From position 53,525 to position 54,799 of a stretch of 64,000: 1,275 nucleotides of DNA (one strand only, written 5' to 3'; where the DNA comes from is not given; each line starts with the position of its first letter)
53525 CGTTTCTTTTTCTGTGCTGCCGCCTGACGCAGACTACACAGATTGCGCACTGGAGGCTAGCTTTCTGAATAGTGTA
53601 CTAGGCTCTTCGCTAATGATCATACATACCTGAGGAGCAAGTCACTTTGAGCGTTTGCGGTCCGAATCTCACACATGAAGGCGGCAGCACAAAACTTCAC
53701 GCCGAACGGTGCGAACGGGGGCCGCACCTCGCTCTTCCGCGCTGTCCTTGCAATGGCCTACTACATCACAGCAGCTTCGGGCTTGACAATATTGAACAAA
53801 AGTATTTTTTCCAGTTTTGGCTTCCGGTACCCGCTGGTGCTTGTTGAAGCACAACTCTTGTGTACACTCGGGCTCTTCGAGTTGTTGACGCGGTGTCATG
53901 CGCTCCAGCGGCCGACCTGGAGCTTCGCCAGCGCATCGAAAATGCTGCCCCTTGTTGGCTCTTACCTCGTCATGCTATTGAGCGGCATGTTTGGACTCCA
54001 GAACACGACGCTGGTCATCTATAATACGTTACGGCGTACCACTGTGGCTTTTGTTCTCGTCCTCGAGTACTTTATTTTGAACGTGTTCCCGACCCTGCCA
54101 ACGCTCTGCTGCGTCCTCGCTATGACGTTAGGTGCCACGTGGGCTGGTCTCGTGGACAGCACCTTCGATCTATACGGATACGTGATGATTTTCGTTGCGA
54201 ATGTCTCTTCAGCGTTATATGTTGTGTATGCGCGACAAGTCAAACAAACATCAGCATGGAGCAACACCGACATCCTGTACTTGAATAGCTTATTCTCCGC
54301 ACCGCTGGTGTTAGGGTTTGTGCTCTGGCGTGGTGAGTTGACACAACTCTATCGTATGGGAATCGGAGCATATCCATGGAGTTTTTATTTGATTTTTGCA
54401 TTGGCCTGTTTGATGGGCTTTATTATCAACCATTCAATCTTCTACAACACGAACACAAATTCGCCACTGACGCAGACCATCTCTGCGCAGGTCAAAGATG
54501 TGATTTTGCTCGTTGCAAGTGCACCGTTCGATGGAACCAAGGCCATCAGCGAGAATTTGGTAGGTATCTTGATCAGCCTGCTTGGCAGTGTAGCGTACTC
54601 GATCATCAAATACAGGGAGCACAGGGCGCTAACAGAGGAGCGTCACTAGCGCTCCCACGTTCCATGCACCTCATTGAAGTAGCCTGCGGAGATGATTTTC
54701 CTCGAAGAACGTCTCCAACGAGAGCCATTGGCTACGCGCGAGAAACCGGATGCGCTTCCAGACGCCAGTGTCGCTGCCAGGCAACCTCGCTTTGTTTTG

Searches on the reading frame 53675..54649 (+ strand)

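Call 48: search_protein_families(library=pfam, proteins=[window:53675-54649:+], max_evalue=0.0001)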
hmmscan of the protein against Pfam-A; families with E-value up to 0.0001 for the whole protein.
window:53675-54649:+ (324 aa): 2 families
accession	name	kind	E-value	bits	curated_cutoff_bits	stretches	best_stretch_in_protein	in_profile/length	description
PF03151.22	TPT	-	6.7e-16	58.9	30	1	25-309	6-291/291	Triose-phosphate Transporter family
PF00892.27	EamA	-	7.7e-05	23.4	28.2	0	167-306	2-131/135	EamA-like transporter family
